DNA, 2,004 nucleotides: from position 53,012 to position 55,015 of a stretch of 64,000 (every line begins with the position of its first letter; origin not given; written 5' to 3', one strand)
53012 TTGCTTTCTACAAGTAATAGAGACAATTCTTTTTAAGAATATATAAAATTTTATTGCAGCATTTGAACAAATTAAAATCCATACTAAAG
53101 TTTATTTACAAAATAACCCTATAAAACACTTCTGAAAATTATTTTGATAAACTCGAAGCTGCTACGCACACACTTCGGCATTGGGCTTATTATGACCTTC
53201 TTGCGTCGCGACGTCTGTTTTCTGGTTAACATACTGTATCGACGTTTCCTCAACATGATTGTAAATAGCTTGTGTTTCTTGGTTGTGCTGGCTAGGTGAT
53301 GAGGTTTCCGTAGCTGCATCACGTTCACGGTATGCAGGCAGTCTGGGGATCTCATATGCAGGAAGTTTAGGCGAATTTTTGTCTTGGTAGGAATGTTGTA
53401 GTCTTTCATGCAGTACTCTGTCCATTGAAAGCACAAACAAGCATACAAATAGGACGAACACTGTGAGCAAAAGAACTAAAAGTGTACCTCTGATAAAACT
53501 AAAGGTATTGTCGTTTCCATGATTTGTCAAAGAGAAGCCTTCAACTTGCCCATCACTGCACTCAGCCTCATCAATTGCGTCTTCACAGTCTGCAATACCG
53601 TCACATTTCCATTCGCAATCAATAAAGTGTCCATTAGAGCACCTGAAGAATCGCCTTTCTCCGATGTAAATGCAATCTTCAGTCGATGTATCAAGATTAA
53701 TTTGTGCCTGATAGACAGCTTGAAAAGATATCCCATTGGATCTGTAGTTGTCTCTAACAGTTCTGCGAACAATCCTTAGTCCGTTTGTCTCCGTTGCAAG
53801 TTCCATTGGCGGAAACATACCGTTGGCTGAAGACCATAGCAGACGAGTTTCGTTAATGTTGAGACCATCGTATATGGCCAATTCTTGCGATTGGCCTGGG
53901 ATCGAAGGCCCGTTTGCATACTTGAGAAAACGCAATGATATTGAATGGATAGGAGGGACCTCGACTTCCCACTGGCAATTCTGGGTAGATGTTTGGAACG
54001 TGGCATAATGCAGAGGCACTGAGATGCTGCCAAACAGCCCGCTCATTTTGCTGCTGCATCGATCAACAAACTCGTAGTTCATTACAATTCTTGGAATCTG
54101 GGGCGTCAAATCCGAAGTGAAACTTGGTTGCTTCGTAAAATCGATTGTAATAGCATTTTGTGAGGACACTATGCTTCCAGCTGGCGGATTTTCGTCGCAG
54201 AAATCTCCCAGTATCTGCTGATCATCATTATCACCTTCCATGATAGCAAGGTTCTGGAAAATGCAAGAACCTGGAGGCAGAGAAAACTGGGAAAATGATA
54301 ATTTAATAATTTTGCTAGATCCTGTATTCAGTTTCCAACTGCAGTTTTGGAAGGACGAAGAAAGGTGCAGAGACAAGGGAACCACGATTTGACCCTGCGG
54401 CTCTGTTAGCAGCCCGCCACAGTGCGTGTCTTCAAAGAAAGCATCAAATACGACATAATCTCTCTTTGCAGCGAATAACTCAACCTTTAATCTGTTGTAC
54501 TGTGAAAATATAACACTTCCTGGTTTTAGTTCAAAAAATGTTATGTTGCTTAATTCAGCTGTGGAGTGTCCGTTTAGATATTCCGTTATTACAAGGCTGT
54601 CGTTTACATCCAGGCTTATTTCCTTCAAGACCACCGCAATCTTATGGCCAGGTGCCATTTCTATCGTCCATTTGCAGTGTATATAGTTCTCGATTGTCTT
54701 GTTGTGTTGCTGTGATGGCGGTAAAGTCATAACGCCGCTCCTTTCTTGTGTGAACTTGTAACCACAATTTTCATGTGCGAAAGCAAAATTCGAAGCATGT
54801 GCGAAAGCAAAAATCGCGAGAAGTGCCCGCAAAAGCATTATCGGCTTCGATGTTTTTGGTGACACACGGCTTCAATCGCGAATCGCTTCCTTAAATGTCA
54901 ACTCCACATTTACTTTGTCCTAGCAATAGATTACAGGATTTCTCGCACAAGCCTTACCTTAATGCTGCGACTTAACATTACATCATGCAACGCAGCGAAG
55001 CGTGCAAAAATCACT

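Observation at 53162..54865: Intronless CUB-CUB-CUB-LDLa-TM receptor gene convergent with TEP1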

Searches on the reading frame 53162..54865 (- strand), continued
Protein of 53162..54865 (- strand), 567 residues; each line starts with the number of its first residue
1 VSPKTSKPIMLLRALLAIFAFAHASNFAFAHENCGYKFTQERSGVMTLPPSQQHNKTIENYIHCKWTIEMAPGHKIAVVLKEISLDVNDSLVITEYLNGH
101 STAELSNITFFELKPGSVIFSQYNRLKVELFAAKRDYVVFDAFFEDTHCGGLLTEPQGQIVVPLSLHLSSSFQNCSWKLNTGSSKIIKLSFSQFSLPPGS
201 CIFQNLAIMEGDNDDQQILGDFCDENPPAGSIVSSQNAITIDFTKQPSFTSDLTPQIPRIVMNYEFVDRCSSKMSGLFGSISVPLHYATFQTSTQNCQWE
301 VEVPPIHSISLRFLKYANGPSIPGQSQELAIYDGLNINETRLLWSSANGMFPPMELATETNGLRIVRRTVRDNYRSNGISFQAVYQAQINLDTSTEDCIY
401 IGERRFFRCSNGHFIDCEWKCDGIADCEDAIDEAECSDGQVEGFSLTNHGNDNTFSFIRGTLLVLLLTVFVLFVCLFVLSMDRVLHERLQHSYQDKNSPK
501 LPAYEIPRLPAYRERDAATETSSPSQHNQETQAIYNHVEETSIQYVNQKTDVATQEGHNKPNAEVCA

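Call 38: find_encoding_contigs(protein=P0196, flank=10000, max_places=2)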
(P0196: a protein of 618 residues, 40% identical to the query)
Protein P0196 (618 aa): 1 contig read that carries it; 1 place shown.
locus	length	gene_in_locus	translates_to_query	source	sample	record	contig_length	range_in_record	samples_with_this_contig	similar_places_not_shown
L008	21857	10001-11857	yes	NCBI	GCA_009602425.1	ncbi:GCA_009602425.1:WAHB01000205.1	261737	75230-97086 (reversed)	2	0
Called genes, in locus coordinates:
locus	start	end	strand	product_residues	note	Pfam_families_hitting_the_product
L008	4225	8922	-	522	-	PF03055:RPE65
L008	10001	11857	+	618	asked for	PF00431:CUB, PF02408:CUB_2 (faint), PF23665:CDCP1_CUB_6 (faint), PF23668:CUB_CDCP1_2 (faint), PF00431:CUB, PF00057:Ldl_recept_a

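Call 39: find_encoding_contigs(protein=P0176, flank=10000, max_places=2)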
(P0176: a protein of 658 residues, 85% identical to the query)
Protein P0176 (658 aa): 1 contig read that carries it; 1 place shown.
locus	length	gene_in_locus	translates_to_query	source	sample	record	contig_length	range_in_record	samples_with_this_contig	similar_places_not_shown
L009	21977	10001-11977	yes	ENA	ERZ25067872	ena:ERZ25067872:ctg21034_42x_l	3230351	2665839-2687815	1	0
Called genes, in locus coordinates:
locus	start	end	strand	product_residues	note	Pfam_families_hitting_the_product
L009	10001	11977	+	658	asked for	PF00431:CUB, PF02408:CUB_2 (faint), PF23665:CDCP1_CUB_6 (faint), PF00431:CUB, PF00057:Ldl_recept_a (weak)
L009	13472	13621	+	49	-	-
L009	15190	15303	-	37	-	-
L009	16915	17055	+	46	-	-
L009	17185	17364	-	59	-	-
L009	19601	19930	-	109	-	PF11987:IF-2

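Call 47: search_solved_structures(query=A3, max_evalue=1e-8)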
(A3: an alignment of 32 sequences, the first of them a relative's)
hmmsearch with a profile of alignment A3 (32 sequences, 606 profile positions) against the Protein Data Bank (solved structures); distinct sequences matched with E-value up to 1e-8: 68 (the best 60 are shown).
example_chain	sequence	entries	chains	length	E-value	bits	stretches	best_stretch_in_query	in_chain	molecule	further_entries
3kq4_B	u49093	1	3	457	2.9e-85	290.2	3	27-259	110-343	Cubilin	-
8jut_A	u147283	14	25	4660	2.1e-59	204.7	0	402-435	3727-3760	LDL receptor related protein 2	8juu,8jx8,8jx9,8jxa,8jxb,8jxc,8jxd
8em4_A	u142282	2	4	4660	4.8e-59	203.6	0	402-435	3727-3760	Low-density lipoprotein receptor-related protein 2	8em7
9i3v_A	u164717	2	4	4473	5.5e-49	170.4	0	398-433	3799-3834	Low-density lipoprotein receptor-related protein 2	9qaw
9cwm_A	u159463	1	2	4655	2.2e-48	168.4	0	398-433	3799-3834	Low-density lipoprotein receptor-related protein 2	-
6fzv_D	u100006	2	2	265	1.4e-46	162.4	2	141-263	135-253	Procollagen C-endopeptidase enhancer 1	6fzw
9en2_A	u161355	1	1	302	2.4e-46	161.6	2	141-263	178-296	Procollagen C-endopeptidase enhancer 1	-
8ivw_A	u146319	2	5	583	2.3e-42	148.5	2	137-262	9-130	Neuropilin-2 | aNRP2-14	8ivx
2qqk_A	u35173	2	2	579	4e-41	144.4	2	143-262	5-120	Neuropilin-2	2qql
7m22_N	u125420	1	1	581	4e-41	144.4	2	143-262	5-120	Neuropilin-2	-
7t4s_F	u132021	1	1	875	1.3e-40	142.7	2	143-262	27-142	Neuropilin-2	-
4gz9_A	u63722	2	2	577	3.8e-40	141.2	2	139-262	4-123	Neuropilin-1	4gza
7m0r_E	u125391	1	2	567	6.1e-40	140.5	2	139-262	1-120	Neuropilin-1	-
10ri_E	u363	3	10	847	9.9e-40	139.8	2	139-262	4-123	Neuropilin-1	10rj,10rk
7f56_E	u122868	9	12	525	3.1e-37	131.6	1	143-538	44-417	Neuropilin and tolloid-like protein 2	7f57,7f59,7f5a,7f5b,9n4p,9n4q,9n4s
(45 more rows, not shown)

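Call 55: list_cluster_members(proteins=[P0001, P0003, P0005, P0006, P0007, P0008, P0009, P0002, P0187, P0191])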
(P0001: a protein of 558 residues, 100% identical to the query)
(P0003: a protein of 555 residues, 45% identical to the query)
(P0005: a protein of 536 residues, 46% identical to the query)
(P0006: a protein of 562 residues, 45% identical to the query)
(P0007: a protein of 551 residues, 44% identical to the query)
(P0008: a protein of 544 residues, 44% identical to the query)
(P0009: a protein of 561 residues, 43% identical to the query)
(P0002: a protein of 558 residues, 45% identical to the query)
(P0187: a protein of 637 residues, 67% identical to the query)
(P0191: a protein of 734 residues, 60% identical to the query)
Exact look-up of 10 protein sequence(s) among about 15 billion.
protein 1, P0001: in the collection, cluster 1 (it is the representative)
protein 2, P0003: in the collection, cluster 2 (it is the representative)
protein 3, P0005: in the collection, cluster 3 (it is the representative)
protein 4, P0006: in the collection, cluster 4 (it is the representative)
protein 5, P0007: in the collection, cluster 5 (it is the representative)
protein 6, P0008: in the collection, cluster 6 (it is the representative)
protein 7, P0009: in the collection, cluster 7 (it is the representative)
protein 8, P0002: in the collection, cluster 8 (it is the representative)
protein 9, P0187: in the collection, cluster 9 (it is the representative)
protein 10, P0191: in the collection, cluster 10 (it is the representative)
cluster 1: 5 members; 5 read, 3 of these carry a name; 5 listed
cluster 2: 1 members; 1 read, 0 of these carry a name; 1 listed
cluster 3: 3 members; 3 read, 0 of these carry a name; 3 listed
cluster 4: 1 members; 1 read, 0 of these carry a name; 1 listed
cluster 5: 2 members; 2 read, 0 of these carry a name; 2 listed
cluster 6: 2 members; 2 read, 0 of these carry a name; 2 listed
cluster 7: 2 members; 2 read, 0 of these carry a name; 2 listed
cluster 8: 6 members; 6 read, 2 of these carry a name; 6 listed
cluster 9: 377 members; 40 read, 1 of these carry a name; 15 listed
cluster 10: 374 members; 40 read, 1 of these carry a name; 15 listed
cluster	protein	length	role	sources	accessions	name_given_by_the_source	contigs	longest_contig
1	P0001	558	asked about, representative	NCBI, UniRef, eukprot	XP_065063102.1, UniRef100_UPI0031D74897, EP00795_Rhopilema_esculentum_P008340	cubilin-like [Rhopilema esculentum] | cubilin-like n=1 Tax=Rhopilema esculentum TaxID=499914 RepID=UPI0031D74897 | gene8340-14306_t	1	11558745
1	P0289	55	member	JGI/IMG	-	hypothetical protein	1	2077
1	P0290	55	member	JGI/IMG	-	hypothetical protein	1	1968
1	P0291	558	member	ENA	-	-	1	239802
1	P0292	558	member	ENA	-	-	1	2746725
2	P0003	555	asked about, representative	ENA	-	-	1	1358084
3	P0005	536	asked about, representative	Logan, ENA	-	-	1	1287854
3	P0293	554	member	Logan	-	-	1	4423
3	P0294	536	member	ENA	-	-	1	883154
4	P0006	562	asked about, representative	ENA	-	-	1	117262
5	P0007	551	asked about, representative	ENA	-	-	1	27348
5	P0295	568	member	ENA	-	-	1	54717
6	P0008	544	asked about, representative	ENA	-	-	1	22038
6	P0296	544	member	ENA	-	-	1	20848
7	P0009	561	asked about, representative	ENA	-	-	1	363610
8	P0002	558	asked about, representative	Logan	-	-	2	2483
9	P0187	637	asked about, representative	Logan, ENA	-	-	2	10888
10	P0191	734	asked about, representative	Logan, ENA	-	-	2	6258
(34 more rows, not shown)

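Call 60: predict_structure(alignment_id=A3)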
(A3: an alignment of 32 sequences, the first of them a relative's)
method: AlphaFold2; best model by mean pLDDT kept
length: 558 residues; sequences in the alignment: 32
mean_pLDDT: 77.9   pTM: 0.62
mean pLDDT of the five models: 77.9, 76.4, 76.2, 75.9, 74.1
residues with pLDDT >= 90: 255; 70-90: 143; 50-70: 67; < 50: 93
segments of 3 or more residues with pLDDT < 50: 10-22, 433-444, 485-491, 493-496, 510-558
pLDDT, mean of each block of 10 residues (from residue 1): 57 37 72 92 55 91 94 91 88 85 90 95 83 94 96 94 95 90 93 95 87 91 90 93 75 94 87 76 76 92 91 83 91 91 91 93 71 90 63 81 90 91 82 43 53 87 93 82 50 48 51 39 43 37 36 38
secondary structure, 60 per line:
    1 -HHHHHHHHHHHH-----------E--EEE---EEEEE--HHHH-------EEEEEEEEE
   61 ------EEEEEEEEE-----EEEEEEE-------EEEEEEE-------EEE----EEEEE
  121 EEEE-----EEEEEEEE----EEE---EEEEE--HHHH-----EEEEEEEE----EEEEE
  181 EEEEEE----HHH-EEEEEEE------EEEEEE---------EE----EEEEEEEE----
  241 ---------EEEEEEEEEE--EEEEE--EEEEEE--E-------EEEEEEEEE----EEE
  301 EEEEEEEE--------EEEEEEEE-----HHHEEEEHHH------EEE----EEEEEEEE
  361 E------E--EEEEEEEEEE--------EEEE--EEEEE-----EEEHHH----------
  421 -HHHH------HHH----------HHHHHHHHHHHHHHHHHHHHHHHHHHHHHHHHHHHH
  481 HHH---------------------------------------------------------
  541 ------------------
elements in order: H2-13 E28-30 E34-38 H41-44 E52-60 E67-75 E81-87 E95-101 E109-111 E116-124 E130-137 E142-144 E148-152 H155-158 E164-171 E176-186 E195-201 E208-213 E229-236 E250-259 E262-266 E269-274 E285-293 E298-308 E317-324 E333-336 E346-348 E353-361 E371-380 E389-392 E395-399 E405-407 H422-425 H445-483

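Call 62: fold_search(model_id=the predicted structure, library=pdb)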
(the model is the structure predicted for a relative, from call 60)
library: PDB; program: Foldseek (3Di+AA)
matches with E <= 10: 1393; with E <= 0.001: 123
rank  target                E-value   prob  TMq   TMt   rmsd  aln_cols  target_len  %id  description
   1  3kq4_B                2.7e-19  1.00  0.28  0.33  22.6       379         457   20  Structure of Intrinsic Factor-Cobalamin bound to its receptor Cubilin (released 2010-03-09)
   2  4gz9_A                2.4e-15  1.00  0.18  0.17  18.0       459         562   14  Mouse Neuropilin-1, extracellular domains 1-4 (a1a2b1b2) (released 2012-10-17)
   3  9en2_A                1.5e-14  1.00  0.18  0.39  15.2       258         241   21  Crystal structure of the metalloproteinase enhancer PCPE-1 complexed with nanobodies VHH-H4 and VHH-I5 (released 2024-07-03)
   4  6fzv_D                2.3e-14  1.00  0.18  0.39  18.1       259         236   20  Crystal structure of the metalloproteinase enhancer PCPE-1 bound to the procollagen C propeptide trimer (short) (released 2018-07-04)
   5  8h3u_A                1.4e-13  1.00  0.21  0.20  20.4       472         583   15  Inhibitor-bound EP, polyA model (released 2022-11-23)
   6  2qql_A                1.7e-13  1.00  0.19  0.19  20.6       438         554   13  Neuropilin-2 a1a2b1b2 Domains in Complex with a Semaphorin-Blocking Fab (released 2007-11-20)
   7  7m0r_E                7.2e-13  1.00  0.18  0.21  16.5       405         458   15  Cryo-EM structure of the Sema3A/PlexinA4/Neuropilin 1 complex (released 2021-05-05)
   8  2qqk_A                7.2e-13  1.00  0.18  0.18  19.9       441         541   13  Neuropilin-2 a1a2b1b2 Domains in Complex with a Semaphorin-Blocking Fab (released 2007-11-20)
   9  8ziy_A                1.0e-12  1.00  0.18  0.17  24.8       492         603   15  trypsinogen-EP-E574A (released 2025-05-21)
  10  8zj4_A                1.2e-12  1.00  0.20  0.18  24.8       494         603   14  trypsinogen-EP-N619A (released 2025-05-21)
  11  8zi4_A                2.5e-12  1.00  0.19  0.18  25.2       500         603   15  Cryo-EM structure of wtEP-trypsinogen (released 2025-05-21)
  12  7f59_E                9.9e-12  1.00  0.18  0.30  30.0       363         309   18  DNQX-bound GluK2-1xNeto2 complex (released 2021-09-29)
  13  7f5a_F                1.4e-11  1.00  0.17  0.30  24.3       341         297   18  DNQX-bound GluK2-2xNeto2 complex (released 2021-09-29)
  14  9n4q_F                3.5e-11  1.00  0.18  0.28  30.4       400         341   17  Composite map for GluK2-2xNeto2 in the apo state (released 2025-09-17)
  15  9n4q_E                5.4e-11  1.00  0.18  0.28  30.3       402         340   16  Composite map for GluK2-2xNeto2 in the apo state (released 2025-09-17)
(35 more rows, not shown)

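Call 81: find_encoding_contigs(protein=P0292, flank=3000, max_places=2)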
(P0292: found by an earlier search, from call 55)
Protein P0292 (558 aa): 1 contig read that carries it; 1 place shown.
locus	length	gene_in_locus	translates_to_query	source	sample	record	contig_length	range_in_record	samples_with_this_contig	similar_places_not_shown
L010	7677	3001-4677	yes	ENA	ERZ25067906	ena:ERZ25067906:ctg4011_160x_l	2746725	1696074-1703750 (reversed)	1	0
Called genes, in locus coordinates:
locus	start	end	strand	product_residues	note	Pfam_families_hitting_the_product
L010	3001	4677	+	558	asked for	PF00431:CUB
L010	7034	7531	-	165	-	-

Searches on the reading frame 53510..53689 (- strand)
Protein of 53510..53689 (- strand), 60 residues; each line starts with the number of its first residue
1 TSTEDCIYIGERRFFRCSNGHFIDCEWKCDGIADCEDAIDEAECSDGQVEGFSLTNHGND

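Call 7: search_protein_families(library=pfam, proteins=[window:53510-53689:-], max_evalue=1)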
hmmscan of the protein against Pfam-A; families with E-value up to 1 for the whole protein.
seq(60 aa): 2 families
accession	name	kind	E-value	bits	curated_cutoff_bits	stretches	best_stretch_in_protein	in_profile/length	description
PF00057.23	Ldl_recept_a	-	1.1e-06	29.1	24.1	1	14-44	7-37/37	Low-density lipoprotein receptor domain class A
PF20173.3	ZnF_RZ-type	-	0.27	11.3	27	0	11-45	8-35/54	RZ type zinc finger domain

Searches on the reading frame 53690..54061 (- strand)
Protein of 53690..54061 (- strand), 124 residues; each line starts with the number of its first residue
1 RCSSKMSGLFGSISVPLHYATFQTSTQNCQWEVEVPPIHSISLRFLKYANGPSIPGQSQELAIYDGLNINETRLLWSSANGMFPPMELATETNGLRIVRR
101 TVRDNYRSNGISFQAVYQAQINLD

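Call 7: search_protein_families(library=pfam, proteins=[window:53690-54061:-], max_evalue=1)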
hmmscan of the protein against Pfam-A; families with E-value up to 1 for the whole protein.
seq(124 aa): 2 families
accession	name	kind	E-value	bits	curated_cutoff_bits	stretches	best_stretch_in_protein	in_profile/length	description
PF00431.26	CUB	-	8.5e-05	23.3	21.4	1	2-101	1-97/110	CUB domain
PF02408.26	CUB_2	-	0.039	14.2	23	1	25-50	40-65/120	CUB-like domain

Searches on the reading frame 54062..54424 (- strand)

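Call 7: search_protein_families(library=pfam, proteins=[window:54062-54424:-], max_evalue=1)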
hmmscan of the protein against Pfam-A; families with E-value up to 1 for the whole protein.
seq(121 aa): 1 family
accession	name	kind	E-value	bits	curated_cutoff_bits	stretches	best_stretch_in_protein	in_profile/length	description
PF00431.26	CUB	-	2.4e-12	47.6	21.4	1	2-101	1-100/110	CUB domain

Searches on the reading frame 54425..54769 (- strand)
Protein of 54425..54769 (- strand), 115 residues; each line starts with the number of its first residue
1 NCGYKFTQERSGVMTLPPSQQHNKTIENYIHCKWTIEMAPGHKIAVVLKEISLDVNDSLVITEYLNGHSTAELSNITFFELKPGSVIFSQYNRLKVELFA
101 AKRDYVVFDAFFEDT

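Call 7: search_protein_families(library=pfam, proteins=[window:54425-54769:-], max_evalue=1)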
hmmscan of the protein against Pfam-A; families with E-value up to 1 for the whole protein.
seq(115 aa): 2 families
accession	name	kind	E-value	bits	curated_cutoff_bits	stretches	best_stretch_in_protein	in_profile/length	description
PF00431.26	CUB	-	1.4e-05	25.8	21.4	1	2-100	1-97/110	CUB domain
PF24946.1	Fn3_Dep-1_4th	-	0.025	15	27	1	1-55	36-90/100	Dep-1 fourth Fn3-like domain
